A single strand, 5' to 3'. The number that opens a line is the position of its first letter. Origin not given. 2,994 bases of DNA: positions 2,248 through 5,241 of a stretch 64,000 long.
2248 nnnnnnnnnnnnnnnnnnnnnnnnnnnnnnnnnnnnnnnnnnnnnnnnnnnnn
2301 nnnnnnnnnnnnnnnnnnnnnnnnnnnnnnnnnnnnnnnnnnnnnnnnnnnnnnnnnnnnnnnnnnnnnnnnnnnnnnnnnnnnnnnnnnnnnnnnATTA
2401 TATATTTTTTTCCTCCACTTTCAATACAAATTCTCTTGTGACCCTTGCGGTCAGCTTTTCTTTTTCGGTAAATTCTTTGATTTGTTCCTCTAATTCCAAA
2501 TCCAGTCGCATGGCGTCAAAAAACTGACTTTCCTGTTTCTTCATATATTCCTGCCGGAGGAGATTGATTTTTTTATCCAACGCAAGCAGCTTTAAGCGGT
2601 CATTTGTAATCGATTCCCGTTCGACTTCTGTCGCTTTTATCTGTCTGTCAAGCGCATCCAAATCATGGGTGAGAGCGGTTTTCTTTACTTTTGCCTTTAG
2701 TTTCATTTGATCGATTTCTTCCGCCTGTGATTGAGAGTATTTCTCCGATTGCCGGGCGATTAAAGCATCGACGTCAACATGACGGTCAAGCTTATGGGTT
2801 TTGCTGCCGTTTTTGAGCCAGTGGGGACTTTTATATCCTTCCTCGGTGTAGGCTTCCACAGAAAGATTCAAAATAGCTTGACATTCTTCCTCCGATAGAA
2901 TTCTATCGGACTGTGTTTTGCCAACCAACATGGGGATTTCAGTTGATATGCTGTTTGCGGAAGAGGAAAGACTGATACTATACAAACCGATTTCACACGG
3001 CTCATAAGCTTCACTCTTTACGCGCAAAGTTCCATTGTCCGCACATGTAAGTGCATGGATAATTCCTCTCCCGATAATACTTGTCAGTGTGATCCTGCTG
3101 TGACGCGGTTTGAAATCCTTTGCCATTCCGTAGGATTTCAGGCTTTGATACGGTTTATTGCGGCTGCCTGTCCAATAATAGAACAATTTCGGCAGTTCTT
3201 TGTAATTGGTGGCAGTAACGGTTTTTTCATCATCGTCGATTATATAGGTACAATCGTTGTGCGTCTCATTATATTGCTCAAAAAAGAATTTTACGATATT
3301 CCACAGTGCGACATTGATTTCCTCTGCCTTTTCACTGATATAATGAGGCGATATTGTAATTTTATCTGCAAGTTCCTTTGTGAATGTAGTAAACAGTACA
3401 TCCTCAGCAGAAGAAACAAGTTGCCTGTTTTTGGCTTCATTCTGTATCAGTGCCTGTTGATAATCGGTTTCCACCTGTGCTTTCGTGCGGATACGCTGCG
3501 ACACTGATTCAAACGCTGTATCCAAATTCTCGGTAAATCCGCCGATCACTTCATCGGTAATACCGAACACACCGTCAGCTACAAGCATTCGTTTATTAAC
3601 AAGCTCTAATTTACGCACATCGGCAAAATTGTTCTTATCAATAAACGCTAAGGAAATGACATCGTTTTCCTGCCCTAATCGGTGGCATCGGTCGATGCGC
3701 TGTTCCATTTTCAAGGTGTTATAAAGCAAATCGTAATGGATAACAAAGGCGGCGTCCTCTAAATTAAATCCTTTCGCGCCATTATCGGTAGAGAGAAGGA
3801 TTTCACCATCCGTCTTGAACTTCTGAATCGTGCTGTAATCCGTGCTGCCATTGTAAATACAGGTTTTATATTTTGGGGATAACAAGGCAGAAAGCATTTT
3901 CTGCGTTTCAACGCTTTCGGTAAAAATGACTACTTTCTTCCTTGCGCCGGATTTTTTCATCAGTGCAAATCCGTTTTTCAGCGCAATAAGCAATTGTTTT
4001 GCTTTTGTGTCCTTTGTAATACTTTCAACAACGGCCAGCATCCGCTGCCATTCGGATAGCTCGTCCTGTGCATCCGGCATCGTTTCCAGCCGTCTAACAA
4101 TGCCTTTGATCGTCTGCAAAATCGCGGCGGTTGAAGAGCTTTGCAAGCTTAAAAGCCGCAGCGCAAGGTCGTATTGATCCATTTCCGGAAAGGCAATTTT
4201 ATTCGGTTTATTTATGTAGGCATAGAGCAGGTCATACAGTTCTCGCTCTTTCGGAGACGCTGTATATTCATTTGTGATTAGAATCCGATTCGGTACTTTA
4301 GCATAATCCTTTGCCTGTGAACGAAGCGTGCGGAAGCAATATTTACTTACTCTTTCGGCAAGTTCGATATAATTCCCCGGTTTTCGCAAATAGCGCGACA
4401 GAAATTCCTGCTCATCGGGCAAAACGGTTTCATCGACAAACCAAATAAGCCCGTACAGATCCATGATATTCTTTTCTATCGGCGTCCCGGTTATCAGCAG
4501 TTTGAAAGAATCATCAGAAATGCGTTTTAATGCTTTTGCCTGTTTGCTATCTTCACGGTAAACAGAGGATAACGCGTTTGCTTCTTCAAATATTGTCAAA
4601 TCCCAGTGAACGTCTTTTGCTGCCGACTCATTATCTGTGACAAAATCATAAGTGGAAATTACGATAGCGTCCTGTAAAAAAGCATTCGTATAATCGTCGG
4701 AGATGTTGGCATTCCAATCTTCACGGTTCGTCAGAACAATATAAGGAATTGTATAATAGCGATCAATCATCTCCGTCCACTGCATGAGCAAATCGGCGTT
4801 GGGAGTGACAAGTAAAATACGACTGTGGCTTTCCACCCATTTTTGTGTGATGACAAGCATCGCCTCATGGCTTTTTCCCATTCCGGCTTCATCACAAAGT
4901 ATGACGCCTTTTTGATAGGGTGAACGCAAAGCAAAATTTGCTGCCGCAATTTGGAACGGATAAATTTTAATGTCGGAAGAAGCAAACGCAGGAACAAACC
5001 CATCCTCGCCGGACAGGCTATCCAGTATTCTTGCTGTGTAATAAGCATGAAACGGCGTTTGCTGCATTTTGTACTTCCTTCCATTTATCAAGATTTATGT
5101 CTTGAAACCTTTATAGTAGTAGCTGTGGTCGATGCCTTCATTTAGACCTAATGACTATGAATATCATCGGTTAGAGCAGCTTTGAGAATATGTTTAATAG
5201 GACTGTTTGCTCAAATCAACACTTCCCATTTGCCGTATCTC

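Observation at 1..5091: SNF2 helicase + TM/SH3b protein + 91-aa ORF translationally coupled to a type III Mod methyltransferase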

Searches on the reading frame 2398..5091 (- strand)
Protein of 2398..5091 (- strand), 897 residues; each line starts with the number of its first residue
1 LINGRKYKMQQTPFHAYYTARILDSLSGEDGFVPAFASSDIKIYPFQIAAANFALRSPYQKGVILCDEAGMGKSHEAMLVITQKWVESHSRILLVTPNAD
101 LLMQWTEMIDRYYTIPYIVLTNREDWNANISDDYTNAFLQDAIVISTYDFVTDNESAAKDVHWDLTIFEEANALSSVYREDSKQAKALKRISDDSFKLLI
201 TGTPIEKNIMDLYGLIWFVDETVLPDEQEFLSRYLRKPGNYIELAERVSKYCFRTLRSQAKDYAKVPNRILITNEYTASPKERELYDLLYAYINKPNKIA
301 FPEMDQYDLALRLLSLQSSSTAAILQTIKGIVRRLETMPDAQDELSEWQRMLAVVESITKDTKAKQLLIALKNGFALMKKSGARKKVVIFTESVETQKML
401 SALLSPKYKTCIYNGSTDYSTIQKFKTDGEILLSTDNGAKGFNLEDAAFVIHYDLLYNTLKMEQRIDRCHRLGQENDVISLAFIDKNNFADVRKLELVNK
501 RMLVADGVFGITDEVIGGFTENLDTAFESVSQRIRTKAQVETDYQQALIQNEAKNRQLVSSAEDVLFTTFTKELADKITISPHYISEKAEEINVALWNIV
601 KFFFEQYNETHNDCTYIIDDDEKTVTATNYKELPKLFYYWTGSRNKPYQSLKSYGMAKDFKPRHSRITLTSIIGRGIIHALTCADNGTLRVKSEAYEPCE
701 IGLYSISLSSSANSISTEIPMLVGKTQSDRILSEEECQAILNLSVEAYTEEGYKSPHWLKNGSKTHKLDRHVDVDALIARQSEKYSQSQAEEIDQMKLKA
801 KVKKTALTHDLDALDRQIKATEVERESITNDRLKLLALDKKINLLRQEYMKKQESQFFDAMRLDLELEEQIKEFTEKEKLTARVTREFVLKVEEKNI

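Call 7: search_protein_families(library=pfam, proteins=[window:2398-5091:-], max_evalue=0.01)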
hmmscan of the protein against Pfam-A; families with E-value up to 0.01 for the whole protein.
window:2398-5091:- (897 aa): 5 families
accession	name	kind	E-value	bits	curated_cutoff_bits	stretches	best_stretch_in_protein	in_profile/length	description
PF00176.29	SNF2-rel_dom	-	8.7e-24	84.5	24.9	1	47-288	2-251/290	SNF2-related domain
PF00271.37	Helicase_C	-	3e-14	53.6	23.5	1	380-473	11-110/110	Helicase conserved C-terminal domain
PF00270.35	DEAD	-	2.5e-07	31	26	1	45-211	2-166/167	DEAD/DEAH box helicase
PF04851.21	ResIII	-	3.9e-06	27.3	22.5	1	42-205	3-163/164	Type III restriction enzyme, res subunit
PF13872.12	AAA_34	-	1.4e-05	24.6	27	1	54-158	54-158/306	P-loop containing NTP hydrolase pore-1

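Call 8: search_protein_families(library=padloc, proteins=[window:2398-5091:-], max_evalue=0.01)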
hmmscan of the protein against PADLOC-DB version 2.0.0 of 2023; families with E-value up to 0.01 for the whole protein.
window:2398-5091:- (897 aa): 41 families (the best 25 are shown)
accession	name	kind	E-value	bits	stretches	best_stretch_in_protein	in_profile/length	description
PDLC02619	DrmD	-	1.8e-88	295.7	3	37-338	27-326/872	DrmD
PDLC02500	BrxHI|BrxHII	-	6.6e-36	122.2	2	335-557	433-658/933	BrxHI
PDLC00633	ZorD1|ZorD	-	4.3e-30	102.5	1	37-479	440-849/908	"SWI2/SNF2 helicase, Mrr-like nuclease"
PDLC00631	ZorD1|ZorD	-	9.5e-27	91.2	1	60-479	461-875/1071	"SWI2/SNF2 helicase, Mrr-like nuclease"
PDLC00659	HmaA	-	7.6e-26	88.3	2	352-476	481-614/1176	SNF2 helicase / DEAD-box helicase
PDLC02623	DrmD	-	1.5e-23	80.6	2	358-574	507-722/1040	DrmD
PDLC02843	DpdE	-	3e-23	79.7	2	33-225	149-318/1091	DpdE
PDLC00632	ZorD1|ZorD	-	5e-21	72.4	1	60-479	616-1047/1101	"SWI2/SNF2 helicase, Mrr-like nuclease"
PDLC02845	DpdE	-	5.7e-21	72.1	1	62-523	864-1287/1293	DpdE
PDLC02620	DrmD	-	8.6e-21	71.6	2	384-488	484-593/1060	DrmD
PDLC00628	ZorD1|ZorD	-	6.5e-20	68.5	1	60-479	533-938/1171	"SWI2/SNF2 helicase, Mrr-like nuclease"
PDLC02504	BrxHI|BrxHII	-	8.1e-20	68.4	2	26-230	93-301/971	BrxHII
PDLC02840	DpdE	-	3.5e-19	66.6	2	351-518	527-695/1091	DpdE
PDLC02842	DpdE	-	2.5e-18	63.2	2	58-240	718-898/1176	DpdE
PDLC02621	DrmD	-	3.9e-18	63.1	2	343-540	479-695/1040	DrmD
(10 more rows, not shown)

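Call 18: find_homologous_proteins(query=window:2398-5067:-, max_evalue=1e-10)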
Query window:2398-5067:- (889 aa): 1100 proteins with E <= 1e-10 among 8000 candidates; the best 120 are listed.
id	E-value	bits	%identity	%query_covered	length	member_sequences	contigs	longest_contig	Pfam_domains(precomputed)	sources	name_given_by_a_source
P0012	0.0e+0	1978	100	100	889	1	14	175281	PF13872.13,PF00270.36,PF00176.30,PF00271.38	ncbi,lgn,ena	-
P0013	0.0e+0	1976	100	100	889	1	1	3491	PF13872.13,PF00270.36,PF00176.30,PF00271.38,PF04851.22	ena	-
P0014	0.0e+0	1976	100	100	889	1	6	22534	PF13872.13,PF00270.36,PF00176.30,PF00271.38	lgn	-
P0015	0.0e+0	1975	100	100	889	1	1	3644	PF13872.13,PF00270.36,PF00176.30,PF00271.38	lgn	-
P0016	0.0e+0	1855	93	100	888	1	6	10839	PF13872.13,PF00270.36,PF00176.30,PF00271.38,PF04851.22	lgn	-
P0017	0.0e+0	1851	93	100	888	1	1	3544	PF13872.13,PF00270.36,PF00176.30,PF00271.38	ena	-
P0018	0.0e+0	1851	93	100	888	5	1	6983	PF13872.13,PF00270.36,PF00176.30,PF00271.38,PF04851.22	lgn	-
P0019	0.0e+0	1835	92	99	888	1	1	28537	PF13872.13,PF00270.36,PF00176.30,PF00271.38,PF04851.22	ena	-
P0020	0.0e+0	1826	92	100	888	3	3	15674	PF13872.13,PF00270.36,PF00176.30,PF00271.38,PF04851.22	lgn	-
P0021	0.0e+0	1773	89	100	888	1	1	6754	PF13872.13,PF00176.30,PF00271.38,PF04851.22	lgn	-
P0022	0.0e+0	1740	87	100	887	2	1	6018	PF13872.13,PF00270.36,PF00176.30,PF00271.38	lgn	-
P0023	0.0e+0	1725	86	100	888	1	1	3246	PF13872.13,PF00176.30,PF00271.38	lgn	-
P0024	0.0e+0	1718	86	100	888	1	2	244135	PF13872.13,PF00176.30,PF00271.38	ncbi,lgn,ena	-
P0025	0.0e+0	1694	84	100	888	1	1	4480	PF13872.13,PF00270.36,PF00176.30,PF00271.38,PF04851.22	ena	-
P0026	0.0e+0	1691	85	100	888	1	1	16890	PF13872.13,PF00270.36,PF00176.30,PF00271.38,PF04851.22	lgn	-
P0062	0.0e+0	1419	71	100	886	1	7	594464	PF13872.13,PF00176.30,PF00271.38,PF04851.22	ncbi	ncbi:MAG: DEAD/DEAH box helicase [Oscillospiraceae bacterium]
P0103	0.0e+0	1334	66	100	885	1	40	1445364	PF13872.13,PF00176.30,PF00271.38,PF04851.22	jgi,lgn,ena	jgi:hypothetical protein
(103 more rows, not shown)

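Call 19: find_encoding_contigs(protein=P0103, flank=10000, max_places=3)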
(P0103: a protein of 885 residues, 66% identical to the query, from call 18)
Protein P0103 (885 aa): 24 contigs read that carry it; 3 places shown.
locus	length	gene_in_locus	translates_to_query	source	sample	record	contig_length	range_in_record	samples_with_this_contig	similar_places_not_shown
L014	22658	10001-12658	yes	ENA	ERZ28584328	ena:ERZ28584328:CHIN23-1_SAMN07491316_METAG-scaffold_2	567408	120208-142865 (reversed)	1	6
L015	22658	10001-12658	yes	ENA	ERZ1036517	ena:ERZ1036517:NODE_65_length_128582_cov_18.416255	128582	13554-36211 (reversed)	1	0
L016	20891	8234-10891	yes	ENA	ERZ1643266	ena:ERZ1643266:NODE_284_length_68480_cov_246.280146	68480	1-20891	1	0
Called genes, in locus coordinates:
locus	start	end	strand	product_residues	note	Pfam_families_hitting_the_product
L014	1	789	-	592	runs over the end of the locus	PF21211:FkbH_N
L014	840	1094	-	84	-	PF12637:TSCPD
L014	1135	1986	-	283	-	PF02811:PHP (weak)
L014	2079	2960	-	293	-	PF00126:HTH_1, PF03466:LysR_substrate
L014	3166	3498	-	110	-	-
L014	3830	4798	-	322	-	PF01183:Glyco_hydro_25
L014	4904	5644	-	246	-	PF00106:adh_short, PF08659:KR, PF13561:adh_short_C2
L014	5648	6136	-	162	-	PF00383:dCMP_cyt_deam_1, PF14437:MafB19-deam, PF14439:Bd3614-deam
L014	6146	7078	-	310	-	PF02517:Rce1-like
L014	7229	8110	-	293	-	PF02016:Peptidase_S66, PF17676:Peptidase_S66C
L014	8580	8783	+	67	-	PF12728:HTH_17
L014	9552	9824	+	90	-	-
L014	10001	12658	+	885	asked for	PF13872:AAA_34 (weak), PF00176:SNF2-rel_dom, PF04851:ResIII (weak), PF00271:Helicase_C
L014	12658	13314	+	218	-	-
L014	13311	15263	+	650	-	PF01555:N6_N4_Mtase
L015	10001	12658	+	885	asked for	PF13872:AAA_34 (weak), PF00176:SNF2-rel_dom, PF04851:ResIII (weak), PF00271:Helicase_C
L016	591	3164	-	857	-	PF02687:FtsX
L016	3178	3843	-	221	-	PF02463:SMC_N, PF00005:ABC_tran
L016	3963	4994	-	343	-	PF00512:HisKA, PF02518:HATPase_c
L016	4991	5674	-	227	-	PF00072:Response_reg, PF00486:Trans_reg_C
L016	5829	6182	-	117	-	PF14198:TnpV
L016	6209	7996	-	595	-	PF00239:Resolvase, PF07508:Recombinase, PF13408:Zn_ribbon_recom, PF14287:DUF4368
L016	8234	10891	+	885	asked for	PF13872:AAA_34 (weak), PF00176:SNF2-rel_dom, PF04851:ResIII (weak), PF00271:Helicase_C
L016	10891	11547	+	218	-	-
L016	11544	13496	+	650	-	PF01555:N6_N4_Mtase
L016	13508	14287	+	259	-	-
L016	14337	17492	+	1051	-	PF04851:ResIII, PF00270:DEAD (weak), PF19778:RE_endonuc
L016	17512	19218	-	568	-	PF03389:MobA_MobL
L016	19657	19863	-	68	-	PF12958:DUF3847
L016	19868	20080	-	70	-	PF20075:DUF6471 (weak)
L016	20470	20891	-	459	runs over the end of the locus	PF19263:DUF5906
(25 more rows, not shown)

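Call 20: find_encoding_contigs(protein=P0062, flank=10000, max_places=2)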
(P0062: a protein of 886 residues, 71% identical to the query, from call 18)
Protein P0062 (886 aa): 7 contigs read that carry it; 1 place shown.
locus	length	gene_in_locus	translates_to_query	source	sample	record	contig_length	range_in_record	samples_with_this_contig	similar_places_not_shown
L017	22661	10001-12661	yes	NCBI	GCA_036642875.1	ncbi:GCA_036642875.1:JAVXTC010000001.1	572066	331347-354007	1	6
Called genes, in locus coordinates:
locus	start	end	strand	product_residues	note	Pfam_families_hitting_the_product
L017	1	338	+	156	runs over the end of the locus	PF00177:Ribosomal_S7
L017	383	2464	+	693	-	PF00009:GTP_EFTU, PF03144:GTP_EFTU_D2, PF22042:EF-G_D2, PF14492:EFG_III, PF16658:RF3_C (weak), PF03764:EFG_IV, PF00679:EFG_C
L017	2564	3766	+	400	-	PF00009:GTP_EFTU, PF03144:GTP_EFTU_D2, PF03143:GTP_EFTU_D3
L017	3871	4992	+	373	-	PF00478:IMPDH, PF01180:DHO_dh (faint), PF03060:NMO, PF01070:FMN_dh (weak)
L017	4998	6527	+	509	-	PF00117:GATase, PF07722:Peptidase_C26, PF02540:NAD_synthase (faint), PF00958:GMP_synt_C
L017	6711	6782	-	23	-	-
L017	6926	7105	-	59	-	-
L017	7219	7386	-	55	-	-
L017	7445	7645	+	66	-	-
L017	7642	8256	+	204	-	-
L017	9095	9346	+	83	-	-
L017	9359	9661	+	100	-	PF19537:DUF6061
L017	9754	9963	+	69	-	PF13443:HTH_26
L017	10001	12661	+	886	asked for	PF13872:AAA_34 (weak), PF00176:SNF2-rel_dom, PF04851:ResIII (weak), PF00271:Helicase_C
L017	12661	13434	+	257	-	PF13391:HNH_2, PF20277:CTD11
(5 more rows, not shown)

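Call 24: find_related_loci(query=A1, collection=genome_contigs, flank=10000)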
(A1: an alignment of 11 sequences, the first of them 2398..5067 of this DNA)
Query A1 (889 aa) in genome_contigs; peptide patterns used: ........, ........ (x = any residue, [..] = any of these).
222 stretches matched a pattern; 126 encode a relative of the query (tblastn E <= 1e-3); the best 80 are kept; 80 distinct loci.
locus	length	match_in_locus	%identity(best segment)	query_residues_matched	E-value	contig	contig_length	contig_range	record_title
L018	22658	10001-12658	86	1-886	0e+0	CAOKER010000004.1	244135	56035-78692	MAG TPA_asm: uncultured Eubacteriales bacterium isolate SRR17622767_bin.71_metawrap_v1.3_MAG genome assembly, contig: NO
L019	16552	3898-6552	85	1-885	0e+0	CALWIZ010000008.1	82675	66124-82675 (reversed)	MAG: uncultured Clostridia bacterium isolate BRZ_DH__bin49 genome assembly, contig: BRZ_DH__NODE_342_length_82675_cov_7.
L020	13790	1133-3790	72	1-888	0e+0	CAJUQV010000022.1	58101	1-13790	MAG TPA_asm: uncultured Ruminiclostridium sp. isolate MGBC147835 genome assembly, contig: MGBC147835.22, whole genome sh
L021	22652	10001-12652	71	1-885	0e+0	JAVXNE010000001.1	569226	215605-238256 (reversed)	MAG: Oscillospiraceae bacterium isolate CGS6M2-bin22 NODE_1_length_569226_cov_25.100608, whole genome shotgun sequence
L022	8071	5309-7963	67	1-888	0e+0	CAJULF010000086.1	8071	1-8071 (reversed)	MAG TPA_asm: uncultured Oscillospiraceae bacterium isolate MGBC143865 genome assembly, contig: MGBC143865.86, whole geno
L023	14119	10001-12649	66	1-886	0e+0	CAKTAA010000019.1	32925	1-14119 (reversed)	MAG: uncultured Eubacteriales bacterium isolate REFINED_METABAT215_SUBJECT_CONTIGS_1500_ASSEMBLY_K77_MERGED__Pilot_MoBio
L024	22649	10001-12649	66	1-886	0e+0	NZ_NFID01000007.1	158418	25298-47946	Gemmiger sp. An50 An50_contig_7, whole genome shotgun sequence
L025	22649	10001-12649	65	1-886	0e+0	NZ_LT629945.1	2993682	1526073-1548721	Angelakisella massiliensis strain Marseille-P3217T, whole genome shotgun sequence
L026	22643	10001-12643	66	1-884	0e+0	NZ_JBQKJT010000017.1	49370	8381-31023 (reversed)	Candidatus Avoscillospira sp. LCP25S3_F1 contig00017, whole genome shotgun sequence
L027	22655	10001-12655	65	1-889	0e+0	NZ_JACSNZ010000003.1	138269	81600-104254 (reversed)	Pseudoflavonifractor capillosus strain An386a An386a_contig-110_2, whole genome shotgun sequence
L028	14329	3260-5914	65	1-889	0e+0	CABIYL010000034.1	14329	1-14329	Clostridiales bacterium isolate MGYG-HGUT-00071 genome assembly, contig: .14207_7_56.34, whole genome shotgun sequence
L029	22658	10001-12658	65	1-889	0e+0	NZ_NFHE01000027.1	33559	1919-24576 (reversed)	Pseudoflavonifractor sp. An85 An85_contig_27, whole genome shotgun sequence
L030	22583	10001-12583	66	1-864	0e+0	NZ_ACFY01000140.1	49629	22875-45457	Roseburia inulinivorans DSM 16841 R_inulinivorans-1.0.1_Cont536.1, whole genome shotgun sequence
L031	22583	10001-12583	66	1-864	0e+0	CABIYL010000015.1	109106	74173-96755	Clostridiales bacterium isolate MGYG-HGUT-00071 genome assembly, contig: .14207_7_56.15, whole genome shotgun sequence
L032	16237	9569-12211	64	1-884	0e+0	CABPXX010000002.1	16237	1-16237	MAG TPA_asm: uncultured Clostridiales bacterium isolate MGYG-HGUT-00339 genome assembly, contig: GUT_GENOME007057_2, who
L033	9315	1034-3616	66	1-864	0e+0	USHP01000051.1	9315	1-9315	uncultured Clostridiales bacterium isolate UMGS1730 genome assembly, contig: NODE_1797_length_9315_cov_7.938661, whole g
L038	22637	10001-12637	64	1-887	0e+0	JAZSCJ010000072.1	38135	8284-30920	MAG: Oscillospiraceae bacterium isolate T1900044916_TS20190382.MAGScoT_cleanbin_000037 SGB_3337_k141_2806557, whole geno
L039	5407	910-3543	63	1-884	0e+0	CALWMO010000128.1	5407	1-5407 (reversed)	MAG: uncultured Butyricicoccus sp. isolate BRZ_PT__bin81 genome assembly, contig: BRZ_PT__NODE_20453_length_5407_cov_6.2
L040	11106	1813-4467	62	1-888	0e+0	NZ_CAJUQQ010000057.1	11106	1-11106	MAG: uncultured Oscillibacter sp. isolate MGBC163329, whole genome shotgun sequence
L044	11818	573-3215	63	1-885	0e+0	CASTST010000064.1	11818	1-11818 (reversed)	MAG: uncultured Eubacteriales bacterium isolate extra-ERR2497921.17_1677795682 genome assembly, contig: NODE_1287_length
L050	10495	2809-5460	59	1-888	0e+0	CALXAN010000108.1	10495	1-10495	MAG: uncultured Clostridia bacterium isolate E0_RP0__bin41 genome assembly, contig: E0_RP0__k127_1543064, whole genome s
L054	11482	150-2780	59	1-885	0e+0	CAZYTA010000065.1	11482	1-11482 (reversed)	MAG TPA_asm: uncultured Oscillospiraceae bacterium isolate SRP315200_co1_260 genome assembly, contig: NODE_12294_length_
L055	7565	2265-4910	59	1-885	0e+0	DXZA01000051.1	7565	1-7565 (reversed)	MAG TPA_asm: Tyzzerella sp. isolate HRGM_Genome_4014 HRGM_Genome_4014_51, whole genome shotgun sequence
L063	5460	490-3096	54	1-888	0e+0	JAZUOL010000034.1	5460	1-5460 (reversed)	MAG: Acutalibacteraceae bacterium isolate T1900044873_TS20190339.MAGScoT_cleanbin_000032 SGB_3178_k141_174715, whole gen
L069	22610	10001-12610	53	1-887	0e+0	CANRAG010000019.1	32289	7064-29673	MAG: uncultured Clostridia bacterium isolate Lapin-016__bin66 genome assembly, contig: Lapin-016__NODE_1111_length_32289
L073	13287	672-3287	53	4-884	0e+0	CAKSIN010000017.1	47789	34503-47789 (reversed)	MAG: uncultured Clostridia bacterium isolate REFINED_METABAT215_TOP10_CONTIGS_1500_ASSEMBLY_K77_MERGED__Nepal_MoBio_Fibe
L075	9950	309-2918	51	1-889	0e+0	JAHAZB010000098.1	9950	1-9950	MAG: Eubacteriales bacterium isolate MB2.42 k127_629231, whole genome shotgun sequence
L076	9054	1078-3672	52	1-884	0e+0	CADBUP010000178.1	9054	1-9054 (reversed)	MAG: uncultured Ruminococcus sp. isolate RUG14314 genome assembly, contig: RUG14314_asm_178, whole genome shotgun sequen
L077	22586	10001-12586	54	3-884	0e+0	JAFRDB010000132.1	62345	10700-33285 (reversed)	MAG: Clostridia bacterium isolate RGIG2385 Goat_Ileum-4__c305383, whole genome shotgun sequence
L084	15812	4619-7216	51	1-885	0e+0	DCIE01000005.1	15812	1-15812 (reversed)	MAG TPA_asm: Ruminococcaceae bacterium UBA1734 UBA1734_contig_3374, whole genome shotgun sequence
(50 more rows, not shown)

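Call 28: search_protein_families(library=pfam, proteins=[L033:4915-5433:+, L016:10891-11547:+, L077:12595-13683:+, L016:13493-14287:+, L050:7356-7967:+, L025:12642-13412:+, L044:3224-5134:+, L018:14531-15622:+, L040:6291-6896:+, L075:4860-5426:+], max_evalue=0.01)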
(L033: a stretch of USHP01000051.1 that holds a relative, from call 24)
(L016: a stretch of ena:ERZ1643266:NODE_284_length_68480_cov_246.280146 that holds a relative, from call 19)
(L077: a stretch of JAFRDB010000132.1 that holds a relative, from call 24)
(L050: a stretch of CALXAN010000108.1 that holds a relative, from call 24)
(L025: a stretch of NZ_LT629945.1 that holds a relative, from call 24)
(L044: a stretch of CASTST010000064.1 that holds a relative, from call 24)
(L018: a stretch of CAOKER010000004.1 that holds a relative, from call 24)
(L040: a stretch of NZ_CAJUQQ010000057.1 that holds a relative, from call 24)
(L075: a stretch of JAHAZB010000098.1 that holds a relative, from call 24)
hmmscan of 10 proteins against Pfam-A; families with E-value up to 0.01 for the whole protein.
L033:4915-5433:+ (172 aa): 0 families

L016:10891-11547:+ (218 aa): 0 families

L077:12595-13683:+ (362 aa): 21 families
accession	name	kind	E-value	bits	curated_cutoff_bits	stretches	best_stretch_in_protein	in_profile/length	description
PF13412.12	HTH_24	-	1.9e-11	43.8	21.9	1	301-348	1-48/48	Winged helix-turn-helix DNA-binding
PF02661.23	Fic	-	4.1e-11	44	24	1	110-213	4-93/93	Fic/DOC family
PF12802.13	MarR_2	-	6.7e-09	36.2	27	1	301-356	3-59/61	MarR family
PF01022.26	HTH_5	-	3.5e-07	30.4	22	1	303-348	2-46/47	Bacterial regulatory protein, arsR family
PF08279.18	HTH_11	-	4.9e-07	30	25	1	305-347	2-46/55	HTH domain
PF01047.28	MarR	-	1.8e-06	28.1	24.6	1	301-350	1-50/59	MarR family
PF25212.1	HVO_A0114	-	2.6e-06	27.6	27.6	1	301-351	20-70/84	HVO_A0114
PF12840.13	HTH_20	-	2.2e-05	24.8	27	1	305-350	6-51/51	Helix-turn-helix domain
PF08220.18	HTH_DeoR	-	4.1e-05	23.7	21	1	307-350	4-47/57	DeoR-like helix-turn-helix domain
PF25213.1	HVO_A0261_N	-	4.3e-05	23.8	35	1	302-352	10-59/86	HVO_A0261 N-terminal domain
PF02082.26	Rrf2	-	0.00072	20.1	30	1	307-349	10-55/132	Iron-dependent Transcriptional regulator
PF01978.25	TrmB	-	0.00085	19.6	25.6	1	304-351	9-56/68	Sugar-specific transcriptional regulator TrmB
PF01325.25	Fe_dep_repress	-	0.00092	19.8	26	1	316-349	21-54/60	Iron dependent repressor, N-terminal DNA binding domain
PF13463.12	HTH_27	-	0.0014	19.3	22.2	1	304-356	4-57/68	Winged helix DNA-binding domain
PF21248.3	SoFic-like_C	-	0.0035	17.9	27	0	309-354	22-67/76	Protein adenylyltransferase SoFic-like, C-terminal domain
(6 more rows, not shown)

L016:13493-14287:+ (264 aa): 0 families

L050:7356-7967:+ (203 aa): 0 families

L025:12642-13412:+ (256 aa): 2 families
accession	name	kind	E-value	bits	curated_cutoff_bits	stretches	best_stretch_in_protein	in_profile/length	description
PF00335.26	Tetraspanin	-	4.6e-05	23.6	32.1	1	194-254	68-128/225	Tetraspanin family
PF05101.18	VirB3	-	0.00031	21.4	23.9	1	200-250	29-79/84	Type IV secretory pathway, VirB3-like protein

L044:3224-5134:+ (636 aa): 1 family
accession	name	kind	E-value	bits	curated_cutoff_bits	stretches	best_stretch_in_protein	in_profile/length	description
PF02171.23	Piwi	-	1.1e-16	61.5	28.9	1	341-616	13-300/302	Piwi domain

L018:14531-15622:+ (363 aa): 1 family
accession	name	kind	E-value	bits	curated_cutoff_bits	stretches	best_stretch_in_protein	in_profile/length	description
PF13289.12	SIR2_2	-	2.3e-11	44.4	24.5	1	171-307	3-120/141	SIR2-like domain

L040:6291-6896:+ (201 aa): 0 families

L075:4860-5426:+ (188 aa): 1 family
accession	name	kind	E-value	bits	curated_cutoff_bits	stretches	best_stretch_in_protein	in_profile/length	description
PF01850.27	PIN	-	0.00049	21.1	23.6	1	120-165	72-117/120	PIN domain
